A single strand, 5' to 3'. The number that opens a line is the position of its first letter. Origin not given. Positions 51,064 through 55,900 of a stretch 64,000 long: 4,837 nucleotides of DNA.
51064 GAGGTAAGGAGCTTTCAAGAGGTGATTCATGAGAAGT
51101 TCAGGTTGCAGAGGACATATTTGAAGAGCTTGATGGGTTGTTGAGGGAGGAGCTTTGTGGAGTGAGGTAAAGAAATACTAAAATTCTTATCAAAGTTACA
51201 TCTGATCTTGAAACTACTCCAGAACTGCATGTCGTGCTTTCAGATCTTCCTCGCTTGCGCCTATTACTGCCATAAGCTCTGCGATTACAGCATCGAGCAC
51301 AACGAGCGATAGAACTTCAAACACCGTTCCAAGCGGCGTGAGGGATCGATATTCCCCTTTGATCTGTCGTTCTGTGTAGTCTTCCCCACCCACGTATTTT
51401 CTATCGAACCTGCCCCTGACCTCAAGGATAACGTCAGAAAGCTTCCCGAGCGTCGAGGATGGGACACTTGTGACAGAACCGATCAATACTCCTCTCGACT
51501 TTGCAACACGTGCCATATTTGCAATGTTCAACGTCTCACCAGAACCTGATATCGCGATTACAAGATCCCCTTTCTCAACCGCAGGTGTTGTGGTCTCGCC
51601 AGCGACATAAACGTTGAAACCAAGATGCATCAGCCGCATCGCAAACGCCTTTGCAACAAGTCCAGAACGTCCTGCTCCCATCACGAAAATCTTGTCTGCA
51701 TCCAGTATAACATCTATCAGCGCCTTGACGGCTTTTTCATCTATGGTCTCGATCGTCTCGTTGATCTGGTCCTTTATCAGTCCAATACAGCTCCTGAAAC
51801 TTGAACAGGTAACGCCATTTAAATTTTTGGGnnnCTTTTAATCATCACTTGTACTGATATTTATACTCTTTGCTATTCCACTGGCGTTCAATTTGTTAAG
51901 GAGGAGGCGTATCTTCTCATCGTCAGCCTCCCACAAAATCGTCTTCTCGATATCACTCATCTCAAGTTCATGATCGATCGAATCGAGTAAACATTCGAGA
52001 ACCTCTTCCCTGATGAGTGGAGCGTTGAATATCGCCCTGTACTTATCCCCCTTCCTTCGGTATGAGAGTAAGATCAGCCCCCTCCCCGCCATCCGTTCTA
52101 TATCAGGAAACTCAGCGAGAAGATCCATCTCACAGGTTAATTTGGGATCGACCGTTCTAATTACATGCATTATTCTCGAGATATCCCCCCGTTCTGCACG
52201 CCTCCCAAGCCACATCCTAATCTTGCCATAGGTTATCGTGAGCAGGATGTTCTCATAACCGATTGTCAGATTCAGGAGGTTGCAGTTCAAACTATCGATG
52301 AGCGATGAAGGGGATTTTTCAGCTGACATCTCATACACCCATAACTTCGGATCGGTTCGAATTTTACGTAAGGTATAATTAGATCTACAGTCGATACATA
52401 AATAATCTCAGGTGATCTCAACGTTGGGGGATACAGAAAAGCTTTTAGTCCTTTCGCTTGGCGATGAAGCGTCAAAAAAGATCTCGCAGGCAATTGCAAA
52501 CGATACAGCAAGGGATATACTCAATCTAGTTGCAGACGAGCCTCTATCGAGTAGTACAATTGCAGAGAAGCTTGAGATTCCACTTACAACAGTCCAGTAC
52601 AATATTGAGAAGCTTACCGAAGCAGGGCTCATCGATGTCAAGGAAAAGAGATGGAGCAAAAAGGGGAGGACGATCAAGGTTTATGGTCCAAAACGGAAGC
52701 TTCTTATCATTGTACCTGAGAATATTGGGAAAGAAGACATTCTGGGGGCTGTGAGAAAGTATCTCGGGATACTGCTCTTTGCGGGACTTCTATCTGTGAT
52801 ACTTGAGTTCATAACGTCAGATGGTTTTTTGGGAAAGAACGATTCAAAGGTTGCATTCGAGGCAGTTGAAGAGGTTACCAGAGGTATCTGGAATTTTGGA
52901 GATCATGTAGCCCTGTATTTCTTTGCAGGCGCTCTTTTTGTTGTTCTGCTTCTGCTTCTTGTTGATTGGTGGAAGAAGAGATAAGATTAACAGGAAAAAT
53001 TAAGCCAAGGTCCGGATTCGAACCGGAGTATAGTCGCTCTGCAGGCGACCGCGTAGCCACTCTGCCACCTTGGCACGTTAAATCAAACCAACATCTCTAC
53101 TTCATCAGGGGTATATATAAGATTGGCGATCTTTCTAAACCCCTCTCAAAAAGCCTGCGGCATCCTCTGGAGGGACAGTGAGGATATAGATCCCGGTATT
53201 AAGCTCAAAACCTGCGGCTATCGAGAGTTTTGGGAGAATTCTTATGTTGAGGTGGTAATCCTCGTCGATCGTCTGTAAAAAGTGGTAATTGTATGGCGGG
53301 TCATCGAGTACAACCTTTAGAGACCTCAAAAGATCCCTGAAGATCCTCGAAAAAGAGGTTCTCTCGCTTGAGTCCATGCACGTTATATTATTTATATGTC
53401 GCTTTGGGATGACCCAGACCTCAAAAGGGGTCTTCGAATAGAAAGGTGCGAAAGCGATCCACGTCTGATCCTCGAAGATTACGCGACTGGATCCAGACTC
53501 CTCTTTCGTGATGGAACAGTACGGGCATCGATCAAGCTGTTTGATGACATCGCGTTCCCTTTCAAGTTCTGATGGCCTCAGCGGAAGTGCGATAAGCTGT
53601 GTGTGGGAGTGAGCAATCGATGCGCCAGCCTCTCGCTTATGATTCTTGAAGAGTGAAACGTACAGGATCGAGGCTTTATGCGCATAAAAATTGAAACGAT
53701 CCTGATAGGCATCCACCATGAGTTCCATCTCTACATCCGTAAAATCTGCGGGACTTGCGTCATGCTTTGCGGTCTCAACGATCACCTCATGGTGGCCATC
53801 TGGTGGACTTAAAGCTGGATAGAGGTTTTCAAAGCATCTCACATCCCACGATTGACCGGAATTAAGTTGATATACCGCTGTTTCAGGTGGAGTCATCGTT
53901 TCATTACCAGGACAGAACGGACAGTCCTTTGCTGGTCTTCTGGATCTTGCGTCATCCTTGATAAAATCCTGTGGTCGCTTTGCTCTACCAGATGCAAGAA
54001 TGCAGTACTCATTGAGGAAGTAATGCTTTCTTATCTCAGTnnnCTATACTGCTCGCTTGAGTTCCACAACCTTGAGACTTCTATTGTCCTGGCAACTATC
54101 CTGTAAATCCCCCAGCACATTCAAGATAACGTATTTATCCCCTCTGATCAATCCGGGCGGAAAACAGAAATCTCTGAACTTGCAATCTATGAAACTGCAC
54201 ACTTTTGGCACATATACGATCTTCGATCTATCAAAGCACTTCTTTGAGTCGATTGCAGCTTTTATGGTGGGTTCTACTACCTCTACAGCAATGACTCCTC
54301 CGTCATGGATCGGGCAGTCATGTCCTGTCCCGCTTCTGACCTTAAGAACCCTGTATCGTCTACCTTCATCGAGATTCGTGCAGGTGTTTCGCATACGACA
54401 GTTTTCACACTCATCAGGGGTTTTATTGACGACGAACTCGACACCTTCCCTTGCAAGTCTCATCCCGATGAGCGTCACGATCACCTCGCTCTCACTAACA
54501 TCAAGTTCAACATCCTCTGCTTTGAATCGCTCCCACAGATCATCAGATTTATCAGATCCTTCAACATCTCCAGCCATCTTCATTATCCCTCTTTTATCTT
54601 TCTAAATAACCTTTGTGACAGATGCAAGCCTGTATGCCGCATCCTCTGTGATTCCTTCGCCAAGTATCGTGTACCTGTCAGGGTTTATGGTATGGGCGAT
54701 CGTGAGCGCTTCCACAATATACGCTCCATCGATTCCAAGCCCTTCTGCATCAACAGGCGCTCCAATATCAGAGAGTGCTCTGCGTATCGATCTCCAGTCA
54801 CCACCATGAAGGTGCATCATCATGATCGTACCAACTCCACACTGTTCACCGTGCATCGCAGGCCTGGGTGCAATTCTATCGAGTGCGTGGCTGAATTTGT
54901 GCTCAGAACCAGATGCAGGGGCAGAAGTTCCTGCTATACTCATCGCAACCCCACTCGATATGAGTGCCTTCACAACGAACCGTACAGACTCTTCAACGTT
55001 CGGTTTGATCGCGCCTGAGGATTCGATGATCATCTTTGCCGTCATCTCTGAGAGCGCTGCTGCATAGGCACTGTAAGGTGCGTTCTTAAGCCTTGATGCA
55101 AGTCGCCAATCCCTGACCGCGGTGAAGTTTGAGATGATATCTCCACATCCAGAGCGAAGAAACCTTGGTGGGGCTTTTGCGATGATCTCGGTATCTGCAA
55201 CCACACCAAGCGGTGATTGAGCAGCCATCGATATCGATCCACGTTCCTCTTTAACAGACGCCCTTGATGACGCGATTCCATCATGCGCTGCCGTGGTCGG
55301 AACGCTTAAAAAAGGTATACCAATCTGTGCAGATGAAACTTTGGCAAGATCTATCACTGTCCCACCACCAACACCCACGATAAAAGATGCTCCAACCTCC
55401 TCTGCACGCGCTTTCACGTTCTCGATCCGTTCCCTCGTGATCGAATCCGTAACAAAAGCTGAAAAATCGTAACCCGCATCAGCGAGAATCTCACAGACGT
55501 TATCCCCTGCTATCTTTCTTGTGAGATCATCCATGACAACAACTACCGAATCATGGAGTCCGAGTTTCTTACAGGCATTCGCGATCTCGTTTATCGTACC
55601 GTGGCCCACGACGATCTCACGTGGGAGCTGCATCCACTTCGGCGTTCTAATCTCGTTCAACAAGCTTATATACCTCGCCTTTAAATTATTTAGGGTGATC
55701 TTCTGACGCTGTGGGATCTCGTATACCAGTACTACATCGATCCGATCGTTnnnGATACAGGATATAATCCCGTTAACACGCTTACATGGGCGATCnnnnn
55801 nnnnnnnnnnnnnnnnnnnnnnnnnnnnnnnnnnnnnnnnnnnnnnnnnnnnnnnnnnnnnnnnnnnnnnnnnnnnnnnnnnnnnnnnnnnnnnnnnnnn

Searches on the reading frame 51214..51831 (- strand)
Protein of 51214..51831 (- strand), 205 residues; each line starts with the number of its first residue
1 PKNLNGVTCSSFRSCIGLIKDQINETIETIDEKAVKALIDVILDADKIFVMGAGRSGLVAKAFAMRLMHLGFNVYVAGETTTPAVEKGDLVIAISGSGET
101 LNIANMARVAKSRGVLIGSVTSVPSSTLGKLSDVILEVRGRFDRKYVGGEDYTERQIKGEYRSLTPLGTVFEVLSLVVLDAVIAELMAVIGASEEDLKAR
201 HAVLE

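Call 39: search_protein_families(library=pfam, proteins=[window:51214-51831:-], max_evalue=0.0001)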
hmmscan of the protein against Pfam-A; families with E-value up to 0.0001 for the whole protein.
window:51214-51831:- (205 aa): 2 families
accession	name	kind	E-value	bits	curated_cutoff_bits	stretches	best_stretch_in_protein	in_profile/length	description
PF01380.27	SIS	-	1.9e-19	70.2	25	1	42-138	2-104/131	SIS domain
PF13580.11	SIS_2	-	5.7e-08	33.3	27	0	84-122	100-138/138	SIS domain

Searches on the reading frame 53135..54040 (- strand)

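Call 39: search_protein_families(library=pfam, proteins=[window:53135-54040:-], max_evalue=0.0001)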
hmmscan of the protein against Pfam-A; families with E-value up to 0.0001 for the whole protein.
window:53135-54040:- (301 aa): 6 families
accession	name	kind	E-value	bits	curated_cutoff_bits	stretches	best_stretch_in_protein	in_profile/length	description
PF16268.10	DUF4921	-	1.1e-14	54.7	28.5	1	105-293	204-388/425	Domain of unknown function (DUF4921)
PF11969.13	DcpS_C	-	3.8e-06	27.8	24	1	172-229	2-58/114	Scavenger mRNA decapping enzyme C-term binding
PF01087.27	GalP_UDP_transf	-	6.7e-06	27.1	22.1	0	78-155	106-183/184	Galactose-1-phosphate uridyl transferase, N-terminal domain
PF02744.22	GalP_UDP_tr_C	-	9.3e-06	25.9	29.2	1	148-239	22-83/165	Galactose-1-phosphate uridyl transferase, C-terminal domain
PF16285.10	DUF4931_N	-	1.3e-05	25.8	24.1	1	39-152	19-121/124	Domain of unknown function (DUF4931) N-terminal domain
PF01230.28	HIT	-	7e-05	23.8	21.5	0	185-246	6-67/98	HIT domain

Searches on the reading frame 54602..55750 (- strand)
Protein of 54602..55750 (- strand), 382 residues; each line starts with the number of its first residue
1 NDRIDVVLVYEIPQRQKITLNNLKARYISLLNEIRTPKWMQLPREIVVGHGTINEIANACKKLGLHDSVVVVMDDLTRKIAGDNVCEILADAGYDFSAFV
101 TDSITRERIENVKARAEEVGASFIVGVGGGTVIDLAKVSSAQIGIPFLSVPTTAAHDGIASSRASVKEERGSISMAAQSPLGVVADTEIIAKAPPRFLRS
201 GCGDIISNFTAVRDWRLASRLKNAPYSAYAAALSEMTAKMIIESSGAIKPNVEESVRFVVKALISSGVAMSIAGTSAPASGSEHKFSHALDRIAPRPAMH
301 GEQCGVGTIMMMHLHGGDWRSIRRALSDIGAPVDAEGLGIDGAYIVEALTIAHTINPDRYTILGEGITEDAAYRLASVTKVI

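Call 39: search_protein_families(library=pfam, proteins=[window:54602-55750:-], max_evalue=0.0001)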
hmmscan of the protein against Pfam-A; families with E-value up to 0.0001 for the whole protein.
window:54602-55750:- (382 aa): 2 families
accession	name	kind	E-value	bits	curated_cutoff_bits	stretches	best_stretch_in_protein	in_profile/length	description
PF13685.12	Fe-ADH_2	-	2.4e-37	128.7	28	1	47-194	1-149/149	Iron-containing alcohol dehydrogenase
PF00465.25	Fe-ADH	-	8.5e-18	64.9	31.3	1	43-175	1-152/168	Iron-containing alcohol dehydrogenase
